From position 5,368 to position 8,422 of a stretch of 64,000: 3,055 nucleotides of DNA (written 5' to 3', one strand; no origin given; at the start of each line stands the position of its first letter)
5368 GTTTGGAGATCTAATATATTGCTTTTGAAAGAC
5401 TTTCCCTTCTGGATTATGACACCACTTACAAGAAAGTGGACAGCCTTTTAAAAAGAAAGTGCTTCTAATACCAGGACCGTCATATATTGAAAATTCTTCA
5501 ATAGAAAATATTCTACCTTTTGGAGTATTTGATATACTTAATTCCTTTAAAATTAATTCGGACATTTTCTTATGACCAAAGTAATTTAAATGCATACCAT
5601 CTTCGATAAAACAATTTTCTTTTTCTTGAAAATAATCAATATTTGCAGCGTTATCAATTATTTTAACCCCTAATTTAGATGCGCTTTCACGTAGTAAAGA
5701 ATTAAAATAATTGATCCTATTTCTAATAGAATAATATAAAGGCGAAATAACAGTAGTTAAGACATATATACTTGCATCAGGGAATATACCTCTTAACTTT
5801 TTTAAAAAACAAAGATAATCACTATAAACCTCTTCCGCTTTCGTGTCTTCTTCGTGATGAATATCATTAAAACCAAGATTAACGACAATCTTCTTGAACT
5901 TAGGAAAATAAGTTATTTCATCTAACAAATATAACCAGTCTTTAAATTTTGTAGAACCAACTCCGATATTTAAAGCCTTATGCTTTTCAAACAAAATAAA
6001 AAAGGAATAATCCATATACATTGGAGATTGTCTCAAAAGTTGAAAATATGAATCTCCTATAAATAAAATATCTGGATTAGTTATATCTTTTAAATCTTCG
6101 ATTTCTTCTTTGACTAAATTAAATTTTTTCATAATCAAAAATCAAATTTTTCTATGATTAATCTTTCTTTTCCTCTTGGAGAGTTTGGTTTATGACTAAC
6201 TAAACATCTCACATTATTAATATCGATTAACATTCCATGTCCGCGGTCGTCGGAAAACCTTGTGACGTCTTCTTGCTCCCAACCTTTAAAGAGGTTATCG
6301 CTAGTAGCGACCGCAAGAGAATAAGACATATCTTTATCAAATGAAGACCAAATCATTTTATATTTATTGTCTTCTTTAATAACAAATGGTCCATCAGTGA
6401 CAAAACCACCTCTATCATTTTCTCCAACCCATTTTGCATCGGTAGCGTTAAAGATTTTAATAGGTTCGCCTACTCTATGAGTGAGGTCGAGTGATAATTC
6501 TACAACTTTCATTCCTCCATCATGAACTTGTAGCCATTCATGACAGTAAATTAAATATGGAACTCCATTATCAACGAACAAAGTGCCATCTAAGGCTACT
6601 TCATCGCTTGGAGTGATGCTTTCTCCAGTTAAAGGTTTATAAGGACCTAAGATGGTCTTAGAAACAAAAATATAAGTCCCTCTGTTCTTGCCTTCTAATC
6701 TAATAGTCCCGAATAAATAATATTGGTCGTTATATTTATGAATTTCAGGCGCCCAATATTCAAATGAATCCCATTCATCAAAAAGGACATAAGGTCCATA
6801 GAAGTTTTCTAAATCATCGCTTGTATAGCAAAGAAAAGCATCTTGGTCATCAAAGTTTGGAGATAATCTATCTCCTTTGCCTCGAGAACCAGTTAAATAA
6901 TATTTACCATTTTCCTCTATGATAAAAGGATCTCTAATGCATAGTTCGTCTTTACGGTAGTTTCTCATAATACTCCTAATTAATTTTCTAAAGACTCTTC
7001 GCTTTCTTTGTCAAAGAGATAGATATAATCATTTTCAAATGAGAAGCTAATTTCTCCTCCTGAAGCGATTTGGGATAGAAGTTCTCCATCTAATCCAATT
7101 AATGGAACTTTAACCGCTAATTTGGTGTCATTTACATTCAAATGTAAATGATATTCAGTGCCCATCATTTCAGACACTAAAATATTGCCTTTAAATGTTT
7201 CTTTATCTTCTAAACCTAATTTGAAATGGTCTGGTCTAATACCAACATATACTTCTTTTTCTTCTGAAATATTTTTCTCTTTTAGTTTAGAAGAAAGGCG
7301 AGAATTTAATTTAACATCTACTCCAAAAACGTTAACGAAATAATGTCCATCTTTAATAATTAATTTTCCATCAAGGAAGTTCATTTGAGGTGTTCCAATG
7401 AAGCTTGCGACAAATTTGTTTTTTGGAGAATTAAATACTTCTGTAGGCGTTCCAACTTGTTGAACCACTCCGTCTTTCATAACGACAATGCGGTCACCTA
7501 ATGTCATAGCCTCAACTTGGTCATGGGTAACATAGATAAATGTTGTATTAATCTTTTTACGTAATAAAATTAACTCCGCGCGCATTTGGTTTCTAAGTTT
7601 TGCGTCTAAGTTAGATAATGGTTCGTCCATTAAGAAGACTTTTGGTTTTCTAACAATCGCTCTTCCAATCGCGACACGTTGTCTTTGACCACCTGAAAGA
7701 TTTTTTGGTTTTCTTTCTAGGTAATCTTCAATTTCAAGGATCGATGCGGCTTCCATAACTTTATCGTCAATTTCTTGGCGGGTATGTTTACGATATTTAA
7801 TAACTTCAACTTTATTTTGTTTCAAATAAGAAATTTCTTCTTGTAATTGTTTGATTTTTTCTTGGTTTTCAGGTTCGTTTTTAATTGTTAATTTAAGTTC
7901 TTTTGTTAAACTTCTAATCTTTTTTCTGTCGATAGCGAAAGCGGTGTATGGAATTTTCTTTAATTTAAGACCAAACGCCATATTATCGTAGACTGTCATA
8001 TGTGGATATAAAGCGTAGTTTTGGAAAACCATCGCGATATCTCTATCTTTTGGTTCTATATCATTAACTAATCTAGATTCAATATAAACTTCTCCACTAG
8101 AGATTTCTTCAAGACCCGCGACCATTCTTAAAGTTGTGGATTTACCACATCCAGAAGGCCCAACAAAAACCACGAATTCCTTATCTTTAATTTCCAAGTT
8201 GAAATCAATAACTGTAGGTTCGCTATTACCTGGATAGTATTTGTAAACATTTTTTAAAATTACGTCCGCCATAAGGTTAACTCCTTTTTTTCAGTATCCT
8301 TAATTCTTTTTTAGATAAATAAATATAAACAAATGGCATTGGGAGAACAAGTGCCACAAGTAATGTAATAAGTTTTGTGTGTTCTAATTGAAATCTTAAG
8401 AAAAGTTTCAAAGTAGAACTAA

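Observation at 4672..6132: Glycyl-radical activating enzyme fused to a catalytically intact-looking SGNH esterase domain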

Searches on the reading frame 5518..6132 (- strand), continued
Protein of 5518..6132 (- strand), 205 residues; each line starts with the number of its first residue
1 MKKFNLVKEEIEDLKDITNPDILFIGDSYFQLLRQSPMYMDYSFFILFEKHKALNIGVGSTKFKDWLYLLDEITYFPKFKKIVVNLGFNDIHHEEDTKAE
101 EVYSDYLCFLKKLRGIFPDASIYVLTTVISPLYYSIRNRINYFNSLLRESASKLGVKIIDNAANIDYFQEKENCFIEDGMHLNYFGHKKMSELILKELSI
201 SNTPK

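Call 72: fold_search(model_id=the predicted structure, library=pdb)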
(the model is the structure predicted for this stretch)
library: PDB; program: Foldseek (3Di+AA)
matches with E <= 10: 1147; with E <= 0.001: 150
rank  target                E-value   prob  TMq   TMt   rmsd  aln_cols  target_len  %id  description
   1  7pzh_GGG              2.5e-09  1.00  0.70  0.73   4.2       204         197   20  Phocaeicola vulgatus sialic acid esterase at 2.06 Angstrom resolution (released 2022-05-25)
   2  3rjt_A                2.8e-09  1.00  0.67  0.65   5.2       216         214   15  Crystal structure of lipolytic protein G-D-S-L family from Alicyclobacillus acidocaldarius subsp. acidocaldarius DSM 4 (released 2011-04-27)
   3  1vyh_A                4.1e-09  1.00  0.67  0.63   5.9       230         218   25  PAF-AH Holoenzyme: Lis1/Alfa2 (released 2005-05-26)
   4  1wab                  4.3e-09  1.00  0.69  0.67   3.7       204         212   22  PLATELET-ACTIVATING FACTOR ACETYLHYDROLASE (released 1997-11-12)
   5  3dt6                  6.3e-09  1.00  0.71  0.69   3.4       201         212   24  Crystal Structure of Bovin Brain Platelet Activating Factor Acetylhydrolase Covalently Inhibited by Paraoxon (released 2009-05-12)
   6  1fxw_A                6.3e-09  1.00  0.69  0.67   4.0       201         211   23  CRYSTAL STRUCTURE OF THE RECOMBINANT ALPHA1/ALPHA2 CATALYTIC HETERODIMER OF BOVINE BRAIN PLATELET-ACTIVATING FACTOR AC (released 2001-12-12)
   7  1es9                  6.7e-09  1.00  0.69  0.67   3.7       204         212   22  X-RAY CRYSTAL STRUCTURE OF R22K MUTANT OF THE MAMMALIAN BRAIN PLATELET-ACTIVATING FACTOR ACETYLHYDROLASES (PAF-AH) (released 2000-05-31)
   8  4jko_A                7.1e-09  1.00  0.71  0.67   4.6       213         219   13  Crystal structure of a catalytic mutant of Axe2 (Axe2_S15A), an acetylxylan esterase from Geobacillus stearothermophil (released 2014-02-12)
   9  4oap_A                7.5e-09  1.00  0.71  0.67   5.1       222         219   14  An Axe2 mutant (W190I), an acetyl-xylooligosaccharide esterase from Geobacillus Stearmophilus (released 2015-01-14)
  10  4oao_A                1.0e-08  1.00  0.70  0.66   5.2       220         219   14  A mutant of Axe2 (R55A), and acetyl-xylooligosaccharide esterase from Geobacillus Stearmophilus (released 2015-01-14)
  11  4iyj_B                1.1e-08  1.00  0.72  0.72   4.1       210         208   16  Crystal structure of a putative acylhydrolase (BACUNI_03406) from Bacteroides uniformis ATCC 8492 at 1.37 A resolution (released 2013-03-06)
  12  5bn1_A                1.1e-08  1.00  0.70  0.67   5.2       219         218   14  Structure of Axe2-W215I, an acetyl xylan esterase from Geobacillus stearothermophilus (released 2016-06-29)
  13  4q9a_A                1.2e-08  1.00  0.73  0.69   4.1       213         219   15  Crystal structure of a putative GDSL-like lipase (PARMER_00689) from Parabacteroides merdae ATCC 43184 at 2.86 A resol (released 2014-06-25)
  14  7pzg_AAA              1.2e-08  1.00  0.72  0.74   4.0       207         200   22  Phocaeicola vulgatus sialic acid esterase at 1.44 Angstrom resolution (released 2022-05-25)
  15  1bwp                  1.2e-08  1.00  0.70  0.68   3.5       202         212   23  PROBING THE SUBSTRATE SPECIFICITY OF THE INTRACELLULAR BRAIN PLATELET-ACTIVATING FACTOR ACETYLHYDROLASE (released 1999-05-18)
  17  7pzh_AAA              1.2e-08  1.00  0.68  0.69   4.9       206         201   19  Phocaeicola vulgatus sialic acid esterase at 2.06 Angstrom resolution (released 2022-05-25)
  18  1bwq                  1.5e-08  1.00  0.74  0.72   3.1       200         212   22  PROBING THE SUBSTRATE SPECIFICITY OF THE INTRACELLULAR BRAIN PLATELET-ACTIVATING FACTOR ACETYLHYDROLASE (released 1999-05-18)
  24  7pzg_BBB              2.6e-08  1.00  0.70  0.72   4.7       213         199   19  Phocaeicola vulgatus sialic acid esterase at 1.44 Angstrom resolution (released 2022-05-25)
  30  7pzg_CCC              3.3e-08  1.00  0.69  0.71   4.5       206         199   19  Phocaeicola vulgatus sialic acid esterase at 1.44 Angstrom resolution (released 2022-05-25)
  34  4ppy_A                3.7e-08  1.00  0.75  0.74   3.9       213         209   16  Crystal structure of a putative acylhydrolase (BF3764) from Bacteroides fragilis NCTC 9343 at 2.00 A resolution (released 2014-04-02)
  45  7pzh_BBB              6.5e-08  1.00  0.68  0.70   4.8       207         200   22  Phocaeicola vulgatus sialic acid esterase at 2.06 Angstrom resolution (released 2022-05-25)
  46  7pzh_FFF              1.0e-07  1.00  0.70  0.73   4.4       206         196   19  Phocaeicola vulgatus sialic acid esterase at 2.06 Angstrom resolution (released 2022-05-25)
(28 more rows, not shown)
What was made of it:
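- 5539..6132 (-): SGNH/GDSL esterase domain (aa 1-198), most similar to PAF-AH Ib and sialate O-acetylesterase. Foldseek TM is 0.70-0.75 to 7pzh/7pzg, 1wab/1bwq, Axe2 and 4ppy (call 72).
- On SGNH/GDSL hydrolase superfamily: Foldseek gives probability 1.00 and TM 0.70-0.75 to SGNH acetyl-esterases (call 72).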

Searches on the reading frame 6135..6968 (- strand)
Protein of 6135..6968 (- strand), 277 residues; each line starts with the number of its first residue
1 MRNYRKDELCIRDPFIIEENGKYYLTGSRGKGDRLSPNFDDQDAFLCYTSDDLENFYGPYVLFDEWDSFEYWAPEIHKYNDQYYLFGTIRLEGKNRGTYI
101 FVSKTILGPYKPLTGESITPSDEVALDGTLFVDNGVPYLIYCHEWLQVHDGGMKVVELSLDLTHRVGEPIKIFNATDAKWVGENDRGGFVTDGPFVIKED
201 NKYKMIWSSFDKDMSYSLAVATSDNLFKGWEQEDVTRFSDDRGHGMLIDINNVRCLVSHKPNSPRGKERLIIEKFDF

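Call 5: search_protein_families(library=pfam, proteins=[window:6135-6968:-], max_evalue=0.01)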
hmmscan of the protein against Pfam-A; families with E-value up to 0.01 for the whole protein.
window:6135-6968:- (277 aa): 2 families
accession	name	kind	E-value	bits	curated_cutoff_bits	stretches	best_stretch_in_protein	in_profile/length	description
PF04616.20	Glyco_hydro_43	-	1.2e-31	110.6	32.2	1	12-248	11-248/288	Glycosyl hydrolases family 43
PF02435.22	Glyco_hydro_68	-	0.0028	17.1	27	0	74-117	299-349/424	Levansucrase/Invertase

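Call 68: search_protein_families(library=ncbifam, proteins=[window:6135-6968:-], max_evalue=0.00001)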
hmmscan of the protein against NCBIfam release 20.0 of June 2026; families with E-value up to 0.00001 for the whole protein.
window:6135-6968:- (277 aa): 1 family
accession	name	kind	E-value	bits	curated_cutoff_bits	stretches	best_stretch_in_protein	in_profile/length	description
NF053747.1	NdoAlphArabAbnA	equivalog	1.6e-07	31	480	1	7-224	27-237/310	arabinan endo-1,5-alpha-L-arabinosidase AbnA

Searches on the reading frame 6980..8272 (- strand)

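Call 5: search_protein_families(library=pfam, proteins=[window:6980-8272:-], max_evalue=0.01)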
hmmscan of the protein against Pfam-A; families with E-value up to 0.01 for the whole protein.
window:6980-8272:- (430 aa): 10 families
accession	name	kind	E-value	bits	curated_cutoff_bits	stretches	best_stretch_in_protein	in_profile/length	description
PF00005.33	ABC_tran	-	1.2e-33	117.1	25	1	23-219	3-136/137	ABC transporter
PF17912.7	OB_MalK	-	2.8e-09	38.1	27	1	293-350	1-53/53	MalK OB fold domain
PF13304.12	AAA_21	-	2.9e-06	28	27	0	124-252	198-300/304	AAA domain, putative AbiEii toxin, Type IV TA system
PF02463.25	SMC_N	-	3.5e-05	23.8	40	1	30-256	23-203/220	RecF/RecN/SMC N terminal domain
PF08402.16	TOBE_2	-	0.00016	22.2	21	1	343-390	1-49/76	TOBE domain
PF03215.21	Rad17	-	0.00024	21.6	23.8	1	26-98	40-112/186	Rad17 P-loop domain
PF13401.12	AAA_22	-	0.0014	19.4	27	1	30-57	4-31/130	AAA domain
PF03193.22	RsgA_GTPase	-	0.0026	18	30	0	28-62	104-137/174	RsgA GTPase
PF15120.11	SPACA9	-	0.0073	16.5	25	0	136-190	3-57/164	Sperm acrosome-associated protein 9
PF13476.12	AAA_23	-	0.0092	17.1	27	0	5-48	3-36/201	AAA domain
